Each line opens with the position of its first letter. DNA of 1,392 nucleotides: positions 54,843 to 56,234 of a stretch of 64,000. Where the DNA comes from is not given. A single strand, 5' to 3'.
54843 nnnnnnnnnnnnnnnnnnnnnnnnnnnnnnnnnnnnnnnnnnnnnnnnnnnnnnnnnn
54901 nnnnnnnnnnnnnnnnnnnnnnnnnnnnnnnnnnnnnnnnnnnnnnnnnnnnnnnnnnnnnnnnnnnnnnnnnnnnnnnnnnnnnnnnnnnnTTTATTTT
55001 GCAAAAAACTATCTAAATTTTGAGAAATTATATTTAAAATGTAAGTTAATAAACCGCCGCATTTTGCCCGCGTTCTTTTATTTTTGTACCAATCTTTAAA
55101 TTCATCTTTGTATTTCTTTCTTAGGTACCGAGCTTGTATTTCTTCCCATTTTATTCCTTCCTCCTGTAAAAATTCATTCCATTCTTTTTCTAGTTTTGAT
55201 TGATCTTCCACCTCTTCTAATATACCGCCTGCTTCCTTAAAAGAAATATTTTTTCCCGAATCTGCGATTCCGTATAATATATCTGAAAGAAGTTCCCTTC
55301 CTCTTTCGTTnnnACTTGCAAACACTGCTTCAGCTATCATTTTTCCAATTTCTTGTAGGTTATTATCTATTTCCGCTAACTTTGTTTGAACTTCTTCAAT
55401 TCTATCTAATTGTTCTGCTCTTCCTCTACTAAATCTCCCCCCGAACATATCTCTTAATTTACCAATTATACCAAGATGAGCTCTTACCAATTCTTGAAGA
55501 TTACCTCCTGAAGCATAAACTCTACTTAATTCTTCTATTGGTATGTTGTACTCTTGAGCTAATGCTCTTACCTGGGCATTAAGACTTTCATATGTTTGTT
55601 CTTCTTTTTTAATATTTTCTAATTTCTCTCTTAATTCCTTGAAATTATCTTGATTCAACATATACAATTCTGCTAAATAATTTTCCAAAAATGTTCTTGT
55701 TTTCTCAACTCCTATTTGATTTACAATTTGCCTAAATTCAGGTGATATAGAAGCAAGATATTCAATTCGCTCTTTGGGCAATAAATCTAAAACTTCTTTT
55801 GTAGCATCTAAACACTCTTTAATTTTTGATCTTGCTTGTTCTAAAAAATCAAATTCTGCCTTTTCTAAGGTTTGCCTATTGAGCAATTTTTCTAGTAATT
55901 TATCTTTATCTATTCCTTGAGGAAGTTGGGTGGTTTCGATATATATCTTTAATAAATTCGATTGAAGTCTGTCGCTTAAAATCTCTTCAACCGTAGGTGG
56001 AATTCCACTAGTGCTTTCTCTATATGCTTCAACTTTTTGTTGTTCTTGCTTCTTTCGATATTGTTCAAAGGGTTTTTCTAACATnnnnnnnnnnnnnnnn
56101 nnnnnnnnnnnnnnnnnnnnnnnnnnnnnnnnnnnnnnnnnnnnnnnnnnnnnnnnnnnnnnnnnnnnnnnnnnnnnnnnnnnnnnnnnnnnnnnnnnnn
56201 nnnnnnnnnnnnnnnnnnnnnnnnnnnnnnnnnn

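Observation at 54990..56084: In-frame TAG separating a 257-aa ORF from a downstream 73-aa ORF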

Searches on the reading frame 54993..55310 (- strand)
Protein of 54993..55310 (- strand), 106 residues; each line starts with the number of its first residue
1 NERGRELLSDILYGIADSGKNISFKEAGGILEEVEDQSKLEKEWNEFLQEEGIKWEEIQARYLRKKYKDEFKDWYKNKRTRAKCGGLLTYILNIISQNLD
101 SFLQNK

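Call 8: search_protein_families(library=pfam, proteins=[window:54993-55310:-], max_evalue=1)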
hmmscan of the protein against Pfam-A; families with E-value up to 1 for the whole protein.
window:54993-55310:- (106 aa): 3 families
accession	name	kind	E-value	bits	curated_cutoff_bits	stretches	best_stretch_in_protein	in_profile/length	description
PF06983.19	3-dmu-9_3-mt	-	0.027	15.4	24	1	16-66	61-108/116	3-demethylubiquinone-9 3-methyltransferase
PF18159.6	S_4TM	-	0.14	11.9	26.9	1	36-80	92-141/291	SMODS-associating 4TM effector domain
PF09452.15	Mvb12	-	0.27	12.2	25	0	63-89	55-81/90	ESCRT-I subunit Mvb12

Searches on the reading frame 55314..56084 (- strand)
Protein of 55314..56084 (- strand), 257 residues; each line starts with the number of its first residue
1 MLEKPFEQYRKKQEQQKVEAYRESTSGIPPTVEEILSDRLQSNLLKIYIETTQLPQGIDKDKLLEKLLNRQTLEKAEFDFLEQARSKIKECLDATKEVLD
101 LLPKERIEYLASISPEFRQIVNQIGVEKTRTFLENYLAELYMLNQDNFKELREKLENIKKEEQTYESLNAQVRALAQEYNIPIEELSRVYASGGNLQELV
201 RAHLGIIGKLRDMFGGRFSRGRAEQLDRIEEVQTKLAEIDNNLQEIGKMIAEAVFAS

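Call 8: search_protein_families(library=pfam, proteins=[window:55314-56084:-], max_evalue=1)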
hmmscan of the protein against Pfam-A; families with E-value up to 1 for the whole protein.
window:55314-56084:- (257 aa): 10 families
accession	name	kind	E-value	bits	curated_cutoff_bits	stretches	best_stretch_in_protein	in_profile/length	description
PF20155.4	TMP_3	-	0.002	18.3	41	1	146-192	8-54/192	Tape measure protein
PF21845.1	DUF6904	-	0.016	15.4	27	1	143-187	183-227/238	Domain of unknown function (DUF6904)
PF08822.17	DUF1804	-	0.042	14.2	29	1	65-126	56-117/164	Protein of unknown function (DUF1804)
PF01442.23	Apolipoprotein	-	0.061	13.5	90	1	125-244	45-149/190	Apolipoprotein A1/A4/E domain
PF20663.3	COG4_N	-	0.067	13.7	27.3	0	81-101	42-62/107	Conserved oligomeric Golgi complex subunit 4, N-terminal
PF21523.3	ParM_N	-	0.16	12.4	27.4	1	120-195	47-123/159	Plasmid segregation protein ParM, C-terminal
PF24617.1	POF1B_HlH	-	0.18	12.7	27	1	132-179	2-49/84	POF1B helix-loop-helix domain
PF07303.18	Occludin_ELL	-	0.4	11.9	31.2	1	87-166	26-100/101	Occludin homology domain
PF05531.17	NPV_P10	-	0.55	11.2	29.8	0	228-248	43-63/75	Nucleopolyhedrovirus P10 protein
PF04210.18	MtrG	-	0.67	10.3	27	0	142-161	6-25/64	Tetrahydromethanopterin S-methyltransferase, subunit G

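Call 34: find_encoding_contigs(protein=window:55314-56084:-, flank=3000, max_places=10)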
Protein window:55314-56084:- (257 aa): 1 contig read that carries it; 1 place shown.
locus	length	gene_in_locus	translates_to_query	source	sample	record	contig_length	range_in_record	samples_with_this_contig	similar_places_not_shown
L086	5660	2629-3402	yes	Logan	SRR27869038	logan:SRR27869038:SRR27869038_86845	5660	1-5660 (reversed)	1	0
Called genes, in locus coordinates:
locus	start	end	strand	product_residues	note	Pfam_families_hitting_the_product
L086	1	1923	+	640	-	?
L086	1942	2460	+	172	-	-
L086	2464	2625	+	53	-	PF00471:Ribosomal_L33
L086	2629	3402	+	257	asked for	-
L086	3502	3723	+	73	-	-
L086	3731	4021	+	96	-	-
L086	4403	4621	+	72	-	PF24113:DUF7387 (weak)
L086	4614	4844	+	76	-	PF07927:HicA_toxin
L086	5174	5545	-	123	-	-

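Call 60: list_cluster_members(proteins=[P0001, P0002, window:55314-56084:-, window:54993-55211:-])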
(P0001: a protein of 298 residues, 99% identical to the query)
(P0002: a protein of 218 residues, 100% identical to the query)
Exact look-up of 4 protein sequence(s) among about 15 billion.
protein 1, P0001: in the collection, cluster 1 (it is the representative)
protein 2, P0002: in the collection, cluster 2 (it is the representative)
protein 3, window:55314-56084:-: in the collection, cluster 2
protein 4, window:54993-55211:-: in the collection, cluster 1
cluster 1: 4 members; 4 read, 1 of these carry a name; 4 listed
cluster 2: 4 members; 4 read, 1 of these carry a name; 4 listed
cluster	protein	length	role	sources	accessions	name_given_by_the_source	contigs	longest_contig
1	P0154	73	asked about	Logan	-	-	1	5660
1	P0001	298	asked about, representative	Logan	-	-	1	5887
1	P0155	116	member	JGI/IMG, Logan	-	hypothetical protein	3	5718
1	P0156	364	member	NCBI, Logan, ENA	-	-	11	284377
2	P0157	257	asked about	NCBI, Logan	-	-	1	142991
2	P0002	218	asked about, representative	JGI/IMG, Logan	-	DNA polymerase III delta prime subunit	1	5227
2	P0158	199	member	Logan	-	-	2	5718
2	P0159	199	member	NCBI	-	-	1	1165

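Call 62: find_encoding_contigs(protein=P0156, flank=3500, max_places=10)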
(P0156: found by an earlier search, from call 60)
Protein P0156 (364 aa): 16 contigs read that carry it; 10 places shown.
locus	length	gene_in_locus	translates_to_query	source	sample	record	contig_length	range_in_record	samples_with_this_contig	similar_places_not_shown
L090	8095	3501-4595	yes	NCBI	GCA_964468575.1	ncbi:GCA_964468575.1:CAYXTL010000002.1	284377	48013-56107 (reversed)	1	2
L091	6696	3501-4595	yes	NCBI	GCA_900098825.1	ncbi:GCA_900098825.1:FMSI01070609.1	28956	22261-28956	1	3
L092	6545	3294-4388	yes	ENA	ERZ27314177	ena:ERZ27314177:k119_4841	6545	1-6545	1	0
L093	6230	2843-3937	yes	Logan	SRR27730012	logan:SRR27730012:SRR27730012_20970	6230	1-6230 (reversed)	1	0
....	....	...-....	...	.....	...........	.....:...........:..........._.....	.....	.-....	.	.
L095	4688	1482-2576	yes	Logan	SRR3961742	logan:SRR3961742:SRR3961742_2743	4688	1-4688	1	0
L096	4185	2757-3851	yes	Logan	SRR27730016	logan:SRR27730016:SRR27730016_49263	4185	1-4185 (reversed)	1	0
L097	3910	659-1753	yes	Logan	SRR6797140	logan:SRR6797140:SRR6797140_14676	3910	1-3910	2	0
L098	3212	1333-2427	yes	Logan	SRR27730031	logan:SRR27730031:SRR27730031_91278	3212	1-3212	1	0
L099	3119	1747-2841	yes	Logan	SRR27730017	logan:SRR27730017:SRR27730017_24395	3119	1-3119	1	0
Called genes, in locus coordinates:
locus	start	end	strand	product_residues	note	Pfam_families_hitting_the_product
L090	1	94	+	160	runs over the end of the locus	-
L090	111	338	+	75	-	-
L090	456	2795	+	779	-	PF00521:DNA_topoisoIV, PF03989:DNA_gyraseA_C (weak)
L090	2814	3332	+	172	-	-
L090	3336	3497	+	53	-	PF00471:Ribosomal_L33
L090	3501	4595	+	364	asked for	-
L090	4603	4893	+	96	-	-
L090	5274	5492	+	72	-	PF24113:DUF7387 (weak)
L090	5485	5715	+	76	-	PF07927:HicA_toxin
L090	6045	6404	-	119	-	-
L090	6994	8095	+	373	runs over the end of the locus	-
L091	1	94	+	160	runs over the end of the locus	-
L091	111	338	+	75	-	-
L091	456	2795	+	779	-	PF00521:DNA_topoisoIV, PF03989:DNA_gyraseA_C (weak)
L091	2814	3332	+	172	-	-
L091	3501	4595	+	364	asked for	-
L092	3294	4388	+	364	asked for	-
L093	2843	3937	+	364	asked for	-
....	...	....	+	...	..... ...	-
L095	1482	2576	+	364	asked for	-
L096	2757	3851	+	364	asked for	-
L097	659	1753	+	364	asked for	-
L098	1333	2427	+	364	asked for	-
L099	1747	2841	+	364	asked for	-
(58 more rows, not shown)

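Call 63: find_encoding_contigs(protein=P0158, flank=3500, max_places=5)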
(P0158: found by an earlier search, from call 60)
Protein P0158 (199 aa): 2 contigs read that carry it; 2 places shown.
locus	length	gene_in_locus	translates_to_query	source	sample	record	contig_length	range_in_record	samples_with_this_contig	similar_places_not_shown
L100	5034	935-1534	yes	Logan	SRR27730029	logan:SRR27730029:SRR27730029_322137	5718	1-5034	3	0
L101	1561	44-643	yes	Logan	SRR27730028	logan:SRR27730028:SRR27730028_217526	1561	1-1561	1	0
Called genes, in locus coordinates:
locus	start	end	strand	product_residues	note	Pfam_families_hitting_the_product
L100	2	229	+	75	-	?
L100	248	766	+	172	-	-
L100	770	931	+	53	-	PF00471:Ribosomal_L33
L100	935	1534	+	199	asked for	-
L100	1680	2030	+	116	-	-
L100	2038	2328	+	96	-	-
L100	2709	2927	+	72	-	PF24113:DUF7387 (weak)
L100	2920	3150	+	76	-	PF07927:HicA_toxin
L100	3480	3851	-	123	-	-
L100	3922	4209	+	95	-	-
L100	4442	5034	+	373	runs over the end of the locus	-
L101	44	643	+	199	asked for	-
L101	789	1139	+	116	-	-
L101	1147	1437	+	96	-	-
